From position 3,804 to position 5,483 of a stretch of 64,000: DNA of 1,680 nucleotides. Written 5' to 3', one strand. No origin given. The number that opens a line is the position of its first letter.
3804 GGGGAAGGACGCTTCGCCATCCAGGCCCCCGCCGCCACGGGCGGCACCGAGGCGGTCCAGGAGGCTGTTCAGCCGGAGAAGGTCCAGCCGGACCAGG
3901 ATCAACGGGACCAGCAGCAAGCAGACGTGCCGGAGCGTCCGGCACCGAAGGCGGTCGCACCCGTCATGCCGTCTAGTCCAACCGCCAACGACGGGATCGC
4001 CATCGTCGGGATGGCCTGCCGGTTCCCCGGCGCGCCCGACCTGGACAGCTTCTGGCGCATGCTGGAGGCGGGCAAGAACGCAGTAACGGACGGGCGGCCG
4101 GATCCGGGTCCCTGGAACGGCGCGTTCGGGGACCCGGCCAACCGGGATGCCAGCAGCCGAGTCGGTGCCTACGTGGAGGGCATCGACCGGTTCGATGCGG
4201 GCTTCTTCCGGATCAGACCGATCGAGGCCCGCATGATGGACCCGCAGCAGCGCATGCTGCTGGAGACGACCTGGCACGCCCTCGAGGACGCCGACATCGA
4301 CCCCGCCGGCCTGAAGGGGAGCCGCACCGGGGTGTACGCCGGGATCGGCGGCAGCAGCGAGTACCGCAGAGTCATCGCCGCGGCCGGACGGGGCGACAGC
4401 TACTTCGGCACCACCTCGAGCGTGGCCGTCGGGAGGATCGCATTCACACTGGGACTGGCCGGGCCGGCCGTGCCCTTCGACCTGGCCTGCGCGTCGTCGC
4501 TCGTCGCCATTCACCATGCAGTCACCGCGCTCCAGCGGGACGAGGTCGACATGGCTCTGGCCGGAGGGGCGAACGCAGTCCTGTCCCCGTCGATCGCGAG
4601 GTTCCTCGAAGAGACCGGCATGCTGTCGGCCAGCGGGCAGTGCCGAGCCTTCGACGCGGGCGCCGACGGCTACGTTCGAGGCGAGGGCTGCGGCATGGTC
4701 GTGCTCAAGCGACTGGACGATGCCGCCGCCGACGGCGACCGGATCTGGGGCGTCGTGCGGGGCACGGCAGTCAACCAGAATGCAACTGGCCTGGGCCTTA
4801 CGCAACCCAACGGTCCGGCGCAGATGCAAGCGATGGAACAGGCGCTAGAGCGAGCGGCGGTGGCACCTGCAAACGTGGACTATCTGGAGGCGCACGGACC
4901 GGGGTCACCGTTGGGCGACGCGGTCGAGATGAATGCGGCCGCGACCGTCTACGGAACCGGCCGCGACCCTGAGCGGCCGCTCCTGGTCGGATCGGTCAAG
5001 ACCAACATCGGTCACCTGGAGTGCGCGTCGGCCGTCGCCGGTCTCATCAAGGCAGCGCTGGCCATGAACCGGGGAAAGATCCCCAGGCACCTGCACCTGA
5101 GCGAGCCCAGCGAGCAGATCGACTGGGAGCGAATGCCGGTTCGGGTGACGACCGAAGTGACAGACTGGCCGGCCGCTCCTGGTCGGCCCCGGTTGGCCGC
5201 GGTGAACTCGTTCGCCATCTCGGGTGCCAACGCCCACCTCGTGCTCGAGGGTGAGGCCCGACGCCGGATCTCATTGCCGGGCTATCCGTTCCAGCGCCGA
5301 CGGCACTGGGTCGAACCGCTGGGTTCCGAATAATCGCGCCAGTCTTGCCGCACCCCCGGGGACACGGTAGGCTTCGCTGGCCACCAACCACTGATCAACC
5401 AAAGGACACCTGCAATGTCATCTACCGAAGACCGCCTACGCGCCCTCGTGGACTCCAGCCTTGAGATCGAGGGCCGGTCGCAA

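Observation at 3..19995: A 20-kb single-strand array joining a PKS terminus, carrier-protein machinery, an oxygenase battery, an E1/lipoyl unit, Mch and a Mer-like enzyme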

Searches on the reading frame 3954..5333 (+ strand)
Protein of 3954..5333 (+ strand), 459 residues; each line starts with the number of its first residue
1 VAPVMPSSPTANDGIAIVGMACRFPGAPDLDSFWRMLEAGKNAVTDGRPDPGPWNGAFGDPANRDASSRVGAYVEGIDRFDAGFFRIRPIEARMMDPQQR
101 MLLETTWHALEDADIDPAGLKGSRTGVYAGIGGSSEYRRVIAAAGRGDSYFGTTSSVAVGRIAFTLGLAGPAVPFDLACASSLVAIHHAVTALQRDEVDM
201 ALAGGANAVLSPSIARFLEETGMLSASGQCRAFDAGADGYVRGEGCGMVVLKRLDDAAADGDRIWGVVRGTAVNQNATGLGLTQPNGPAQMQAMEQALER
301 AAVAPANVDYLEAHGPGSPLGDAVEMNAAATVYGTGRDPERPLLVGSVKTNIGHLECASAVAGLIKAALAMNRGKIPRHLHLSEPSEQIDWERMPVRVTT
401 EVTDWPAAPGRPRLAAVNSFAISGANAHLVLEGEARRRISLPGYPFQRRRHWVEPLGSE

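Call 43: find_homologous_proteins(query=window:3954-5333:+, max_evalue=1e-20)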
Query window:3954-5333:+ (459 aa): 7965 proteins with E <= 1e-20 among 8000 candidates; the best 120 are listed.
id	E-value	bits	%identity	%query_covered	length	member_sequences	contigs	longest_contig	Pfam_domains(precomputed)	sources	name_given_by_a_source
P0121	1.0e-261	887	90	94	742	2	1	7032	PF22336.3,PF00109.33,PF22621.3,PF00550.32,PF02801.29,PF16197.12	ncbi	-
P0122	4.5e-255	865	88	93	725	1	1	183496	PF22336.3,PF00109.33,PF22621.3,PF00550.32,PF02801.29,PF16197.12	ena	-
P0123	1.6e-251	853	86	98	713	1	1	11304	PF00109.33,PF00550.32,PF02801.29,PF16197.12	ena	-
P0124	1.3e-247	841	87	94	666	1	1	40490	PF00109.33,PF00550.32,PF02801.29,PF16197.12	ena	-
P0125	7.6e-203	693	71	92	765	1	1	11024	PF22336.3,PF00109.33,PF22621.3,PF00550.32,PF02801.29,PF16197.12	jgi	-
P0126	4.3e-196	671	69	90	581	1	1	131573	PF22336.3,PF00109.33,PF22621.3,PF02801.29,PF16197.12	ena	-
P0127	4.6e-196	671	70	93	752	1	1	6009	PF22336.3,PF00109.33,PF22621.3,PF00550.32,PF02801.29,PF16197.12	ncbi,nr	ncbi:MAG: hypothetical protein F4Y92_01400, partial [Dehalococcoidia bacterium]|nr:hypothetical prot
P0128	1.9e-194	665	72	92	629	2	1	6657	PF00109.33,PF00550.32,PF02801.29,PF16197.12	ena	-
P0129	9.5e-189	646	69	93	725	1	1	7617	PF22336.3,PF00109.33,PF22621.3,PF02801.29,PF16197.12,PF00698.27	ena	-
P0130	6.2e-183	627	66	95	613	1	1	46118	PF00109.33,PF00550.32,PF00108.30,PF02801.29,PF16197.12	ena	-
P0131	1.0e-181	623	88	67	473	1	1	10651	PF22336.3,PF00109.33,PF22621.3,PF02801.29,PF16197.12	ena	-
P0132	5.9e-180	617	64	94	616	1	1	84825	PF00109.33,PF22621.3,PF00550.32,PF00108.30,PF02801.29,PF16197.12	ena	-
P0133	7.5e-180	617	69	81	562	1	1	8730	PF22336.3,PF00109.33,PF22621.3,PF02801.29,PF16197.12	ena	-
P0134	4.0e-179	615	72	85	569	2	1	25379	PF22336.3,PF00109.33,PF22621.3,PF02801.29,PF16197.12,PF00698.27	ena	-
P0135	3.2e-178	612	66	92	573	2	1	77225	PF22336.3,PF00109.33,PF22621.3,PF00108.30,PF02801.29,PF16197.12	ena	-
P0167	2.7e-160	553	58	93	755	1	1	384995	PF22336.3,PF00109.33,PF22621.3,PF00550.32,PF02801.29,PF16197.12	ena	-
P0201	2.1e-151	523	56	91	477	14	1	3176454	PF00109.33,PF00108.30,PF02801.29,PF16197.12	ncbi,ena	-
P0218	8.0e-150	518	56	91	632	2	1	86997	PF00109.33,PF02801.29,PF16197.12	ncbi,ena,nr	ncbi:MAG: polyketide synthase [Gemmatimonadota bacterium]|nr:polyketide synthase [Gemmatimonadota ba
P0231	3.2e-149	516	57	91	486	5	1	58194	PF00109.33,PF00108.30,PF02801.29,PF16197.12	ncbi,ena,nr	ncbi:MAG: polyketide synthase [Gammaproteobacteria bacterium]|nr:polyketide synthase [Gammaproteobac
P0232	3.8e-149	516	56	91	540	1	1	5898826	PF00109.33,PF00108.30,PF02801.29,PF16197.12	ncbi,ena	-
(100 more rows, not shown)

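Call 44: find_encoding_contigs(protein=P0167, flank=10000, max_places=1)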
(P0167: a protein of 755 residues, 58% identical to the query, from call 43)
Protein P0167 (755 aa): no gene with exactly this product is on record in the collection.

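Call 45: find_encoding_contigs(protein=P0231, flank=10000, max_places=1)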
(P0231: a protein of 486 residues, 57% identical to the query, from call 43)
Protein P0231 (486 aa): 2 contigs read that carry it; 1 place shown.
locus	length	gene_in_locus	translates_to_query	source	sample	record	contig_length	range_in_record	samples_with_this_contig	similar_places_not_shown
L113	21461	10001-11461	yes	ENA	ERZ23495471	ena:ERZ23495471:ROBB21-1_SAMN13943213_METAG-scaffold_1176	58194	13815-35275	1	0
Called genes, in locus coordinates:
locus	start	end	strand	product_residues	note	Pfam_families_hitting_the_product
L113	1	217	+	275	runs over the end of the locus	PF01330:RuvA_N, PF14520:HHH_5, PF21176:RecR_HhH (faint), PF07499:RuvA_C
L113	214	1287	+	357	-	PF05496:RuvB_N, PF00004:AAA, PF07728:AAA_5 (weak), PF17864:AAA_lid_4, PF05491:WHD_RuvB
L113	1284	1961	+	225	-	PF01618:MotA_ExbB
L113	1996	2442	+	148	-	PF02472:ExbD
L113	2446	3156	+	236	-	PF13103:TonB_2, PF03544:TonB_C (faint)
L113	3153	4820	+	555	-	PF04052:TolB_N, PF00930:DPPIV_N (faint), PF26550:Tricorn_2nd, PF26549:Tricorn_N, PF07676:PD40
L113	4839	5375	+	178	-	-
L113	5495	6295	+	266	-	PF13432:TPR_16 (faint), PF14559:TPR_19 (faint), PF16331:TolA_bind_tri, PF07719:TPR_2 (faint), PF12895:ANAPC3 (faint), PF00515:TPR_1 (faint), PF13424:TPR_12 (weak), PF13174:TPR_6, +1 more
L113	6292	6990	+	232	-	PF04055:Radical_SAM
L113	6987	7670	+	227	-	PF00733:Asn_synthase, PF06508:QueC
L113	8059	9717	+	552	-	PF00916:Sulfate_transp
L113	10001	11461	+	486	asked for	PF00109:ketoacyl-synt, PF00108:Thiolase_N (faint), PF02801:Ketoacyl-synt_C, PF16197:KAsynt_C_assoc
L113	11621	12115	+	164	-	PF00698:Acyl_transf_1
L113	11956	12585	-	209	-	-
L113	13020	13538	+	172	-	-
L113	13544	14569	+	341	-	PF08240:ADH_N, PF00107:ADH_zinc_N, PF13602:ADH_zinc_N_2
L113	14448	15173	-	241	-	-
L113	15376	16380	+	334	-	PF00550:PP-binding, PF00109:ketoacyl-synt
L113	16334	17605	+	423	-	PF16197:KAsynt_C_assoc (weak), PF22336:RhiE-like_linker, PF22621:CurL-like_PKS_C, PF00698:Acyl_transf_1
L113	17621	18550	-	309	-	PF00561:Abhydrolase_1 (weak), PF12697:Abhydrolase_6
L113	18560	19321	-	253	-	PF22624:AASDHPPT_N (weak), PF01648:ACPS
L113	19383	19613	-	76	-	PF00550:PP-binding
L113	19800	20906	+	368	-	PF04909:Amidohydro_2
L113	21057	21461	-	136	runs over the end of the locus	PF01850:PIN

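Call 46: find_encoding_contigs(protein=P0218, flank=10000, max_places=1)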
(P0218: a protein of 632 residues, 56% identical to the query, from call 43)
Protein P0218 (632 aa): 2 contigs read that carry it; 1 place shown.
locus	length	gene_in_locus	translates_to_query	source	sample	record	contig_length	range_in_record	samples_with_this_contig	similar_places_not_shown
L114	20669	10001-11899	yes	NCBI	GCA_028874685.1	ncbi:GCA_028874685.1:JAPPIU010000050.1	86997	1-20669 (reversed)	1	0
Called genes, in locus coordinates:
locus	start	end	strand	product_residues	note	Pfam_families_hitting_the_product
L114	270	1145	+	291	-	PF12760:Zn_ribbon_IS1595, PF12762:DDE_Tnp_IS1595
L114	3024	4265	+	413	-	PF13560:HTH_31 (faint), PF06114:Peptidase_M78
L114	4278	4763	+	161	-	PF14367:DUF4411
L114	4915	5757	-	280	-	PF22814:WelO5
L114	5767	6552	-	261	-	PF05721:PhyH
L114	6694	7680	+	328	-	PF00676:E1_dh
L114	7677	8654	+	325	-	PF02779:Transket_pyr, PF02780:Transketolase_C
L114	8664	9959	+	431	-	PF00364:Biotin_lipoyl, PF02817:E3_binding, PF00198:2-oxoacid_dh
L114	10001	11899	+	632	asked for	PF00109:ketoacyl-synt, PF02801:Ketoacyl-synt_C, PF16197:KAsynt_C_assoc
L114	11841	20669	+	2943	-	PF00698:Acyl_transf_1, PF21089:PKS_DH_N, PF14765:PS-DH, PF08242:Methyltransf_12, PF13489:Methyltransf_23, PF08240:ADH_N, PF00107:ADH_zinc_N, PF13602:ADH_zinc_N_2, +12 more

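Call 48: find_encoding_contigs(protein=P0232, flank=10000, max_places=1)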
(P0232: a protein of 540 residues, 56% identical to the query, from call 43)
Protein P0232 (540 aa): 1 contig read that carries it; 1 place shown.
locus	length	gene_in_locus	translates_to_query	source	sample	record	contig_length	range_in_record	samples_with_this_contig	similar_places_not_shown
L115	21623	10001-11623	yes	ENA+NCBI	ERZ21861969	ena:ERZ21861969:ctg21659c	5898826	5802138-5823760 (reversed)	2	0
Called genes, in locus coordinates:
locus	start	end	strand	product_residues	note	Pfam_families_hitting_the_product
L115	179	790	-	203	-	PF06577:EipA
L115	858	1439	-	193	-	PF06577:EipA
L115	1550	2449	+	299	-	PF01694:Rhomboid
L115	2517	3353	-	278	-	-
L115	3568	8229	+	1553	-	PF00270:DEAD, PF04851:ResIII, PF00271:Helicase_C, PF19306:WHD_Lhr, PF08494:DEAD_assoc, PF06224:AlkZ-like (weak), PF23235:WHD_3rd_Lhr, PF23234:WHD_4th_Lhr, +1 more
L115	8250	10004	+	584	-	PF00860:Xan_ur_permease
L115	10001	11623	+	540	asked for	PF00109:ketoacyl-synt, PF00108:Thiolase_N (faint), PF02801:Ketoacyl-synt_C, PF16197:KAsynt_C_assoc (weak)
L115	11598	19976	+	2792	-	PF22621:CurL-like_PKS_C, PF00698:Acyl_transf_1, PF21089:PKS_DH_N, PF14765:PS-DH, PF08241:Methyltransf_11, PF08242:Methyltransf_12, PF13489:Methyltransf_23, PF13649:Methyltransf_25, +13 more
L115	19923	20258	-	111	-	PF04014:MazE_antitoxin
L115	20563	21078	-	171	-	-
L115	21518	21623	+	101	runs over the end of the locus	PF01527:HTH_Tnp_1 (weak)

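Call 49: find_encoding_contigs(protein=P0201, flank=10000, max_places=1)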
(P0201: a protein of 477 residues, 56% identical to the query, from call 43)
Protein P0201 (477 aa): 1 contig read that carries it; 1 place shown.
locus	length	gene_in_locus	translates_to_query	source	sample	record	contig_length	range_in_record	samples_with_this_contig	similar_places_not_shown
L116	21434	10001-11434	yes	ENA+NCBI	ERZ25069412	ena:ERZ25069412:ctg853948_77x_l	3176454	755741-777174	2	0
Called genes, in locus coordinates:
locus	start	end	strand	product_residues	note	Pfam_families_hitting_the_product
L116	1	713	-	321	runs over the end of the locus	PF03186:CobD_Cbib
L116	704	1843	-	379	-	PF01955:CbiZ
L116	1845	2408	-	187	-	PF01923:Cob_adeno_trans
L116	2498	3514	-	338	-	PF01032:FecCD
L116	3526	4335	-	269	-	PF00005:ABC_tran, PF02463:SMC_N (weak), PF13304:AAA_21 (weak)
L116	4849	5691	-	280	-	PF22814:WelO5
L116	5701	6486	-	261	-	PF05721:PhyH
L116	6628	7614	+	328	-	PF00676:E1_dh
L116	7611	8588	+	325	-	PF02779:Transket_pyr, PF02780:Transketolase_C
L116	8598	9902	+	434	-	PF00364:Biotin_lipoyl, PF02817:E3_binding, PF00198:2-oxoacid_dh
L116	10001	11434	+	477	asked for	PF00109:ketoacyl-synt, PF00108:Thiolase_N (faint), PF02801:Ketoacyl-synt_C, PF16197:KAsynt_C_assoc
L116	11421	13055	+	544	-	PF22336:RhiE-like_linker (weak), PF22621:CurL-like_PKS_C (weak), PF00698:Acyl_transf_1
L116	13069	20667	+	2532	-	PF14765:PS-DH, PF08242:Methyltransf_12, PF08240:ADH_N, PF00107:ADH_zinc_N, PF13602:ADH_zinc_N_2, PF00106:adh_short, PF08659:KR, PF13561:adh_short_C2, +11 more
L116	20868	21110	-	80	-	PF00550:PP-binding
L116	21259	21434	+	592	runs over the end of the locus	PF00860:Xan_ur_permease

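Call 74: search_protein_families(library=ncbifam, proteins=[L116:6628-7614:+, L116:7611-8588:+, L116:8598-9902:+, L116:5701-6486:-, L116:4849-5691:-, L115:8250-10004:+], max_evalue=0.00001)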
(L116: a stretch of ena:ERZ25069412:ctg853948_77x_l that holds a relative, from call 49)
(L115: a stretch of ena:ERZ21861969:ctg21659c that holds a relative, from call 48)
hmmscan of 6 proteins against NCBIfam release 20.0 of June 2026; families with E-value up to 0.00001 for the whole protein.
L116:6628-7614:+ (328 aa): 3 families
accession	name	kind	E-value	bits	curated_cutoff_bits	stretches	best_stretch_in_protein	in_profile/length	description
TIGR03182.1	PDH_E1_alph_y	equivalog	2.3e-100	335.6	393.85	1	14-324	6-314/315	pyruvate dehydrogenase (acetyl-transferring) E1 component subunit alpha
TIGR03181.1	PDH_E1_alph_x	equivalog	1e-71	241.6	411.35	1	13-326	27-329/341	pyruvate dehydrogenase (acetyl-transferring) E1 component subunit alpha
NF004559.0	PRK05899.2-5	equivalog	1.9e-07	29.8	488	1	118-244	126-250/627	transketolase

L116:7611-8588:+ (325 aa): 7 families
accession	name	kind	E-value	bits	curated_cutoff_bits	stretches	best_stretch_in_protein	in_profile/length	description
NF006667.0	PRK09212.1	subfamily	2.9e-101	338.6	321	1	1-323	1-323/327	pyruvate dehydrogenase complex E1 component subunit beta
NF008854.0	PRK11892.1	equivalog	4.7e-98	328.9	454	1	1-322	139-461/464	pyruvate dehydrogenase complex E1 component subunit beta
NF004559.0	PRK05899.2-5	equivalog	1.2e-20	73.3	488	1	12-324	326-625/627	transketolase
TIGR00204.1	dxs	equivalog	7.6e-20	71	465.95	1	45-292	346-582/616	1-deoxy-D-xylulose-5-phosphate synthase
NF004556.0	PRK05899.2-2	equivalog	6.5e-17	61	575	1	70-282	383-599/639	transketolase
NF003933.0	PRK05444.2-2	equivalog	1.2e-14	53.7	395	1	4-292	293-572/606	1-deoxy-D-xylulose-5-phosphate synthase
NF008968.0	PRK12315.1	subfamily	2.7e-13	49.1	510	1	3-275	278-536/582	1-deoxy-D-xylulose-5-phosphate synthase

L116:8598-9902:+ (434 aa): 11 families
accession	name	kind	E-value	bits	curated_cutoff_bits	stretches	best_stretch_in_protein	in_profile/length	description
TIGR01349.1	PDHac_trf_mito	equivalog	2.1e-75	254.6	445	1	4-420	1-433/437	pyruvate dehydrogenase complex dihydrolipoamide acetyltransferase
NF008814.0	PRK11854.1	equivalog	4.3e-65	220.4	722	1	4-417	209-630/637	pyruvate dehydrogenase complex dihydrolipoyllysine-residue acetyltransferase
NF004309.0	PRK05704.1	equivalog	6e-65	220.2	449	1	3-422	3-404/408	2-oxoglutarate dehydrogenase complex dihydrolipoyllysine-residue succinyltransferase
TIGR02927.1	SucB_Actino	equivalog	3.2e-61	207.8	423.45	1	4-418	128-570/579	2-oxoglutarate dehydrogenase, E2 component, dihydrolipoamide succinyltransferase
TIGR01347.1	sucB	equivalog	2.1e-60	205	378.65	1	4-422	2-400/404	dihydrolipoyllysine-residue succinyltransferase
TIGR01348.1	PDHac_trf_long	equivalog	8.1e-53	179.8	552.1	1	4-419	157-582/587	dihydrolipoyllysine-residue acetyltransferase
NF011416.0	PRK14843.1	equivalog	8.9e-48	162.9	429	1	142-422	50-345/347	dihydrolipoamide acetyltransferase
NF008815.0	PRK11857.1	equivalog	4e-36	125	378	1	143-420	6-303/308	dihydrolipoamide acetyltransferase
NF011457.0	PRK14875.1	equivalog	2.4e-22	79.4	307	1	4-186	5-123/372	acetoin dehydrogenase dihydrolipoyllysine-residue acetyltransferase subunit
NF008907.0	PRK12270.1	equivalog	1.5e-17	62.7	878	1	190-417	122-362/1241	multifunctional oxoglutarate decarboxylase/oxoglutarate dehydrogenase thiamine pyrophosphate-binding subunit/dihydrolipoyllysine-residue suc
NF008854.0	PRK11892.1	equivalog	8.1e-13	47.8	454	1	1-86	1-85/464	pyruvate dehydrogenase complex E1 component subunit beta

L116:5701-6486:- (261 aa): 2 families
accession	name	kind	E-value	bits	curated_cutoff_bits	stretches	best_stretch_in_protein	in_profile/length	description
TIGR02408.1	ectoine_ThpD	equivalog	2.6e-14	53.2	336.5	1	6-231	11-244/277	ectoine hydroxylase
NF052437.1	MPhHdxlPhnYGIM8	equivalog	1.3e-13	51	500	1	14-249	7-228/260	methylphosphonate hydroxylase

L116:4849-5691:- (280 aa): 0 families

L115:8250-10004:+ (584 aa): 5 families
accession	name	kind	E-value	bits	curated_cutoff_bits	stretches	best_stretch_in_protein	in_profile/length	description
TIGR03173.1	pbuX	subfamily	9.5e-49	166.2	414.15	1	28-437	1-406/407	xanthine permease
TIGR00801.1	ncs2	superfamily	8.7e-42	143.5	291.8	1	22-435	4-414/415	NCS2 family nucleobase:cation symporter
NF007995.0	PRK10720.1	equivalog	2e-13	50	477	1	14-397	6-375/429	uracil permease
NF037981.1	NCS2_1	subfamily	1.8e-08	33.6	40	1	97-432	81-416/419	purine/pyrimidine permease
TIGR03616.1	RutG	equivalog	6.8e-06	25.1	758.65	0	15-379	22-373/429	pyrimidine utilization transport protein G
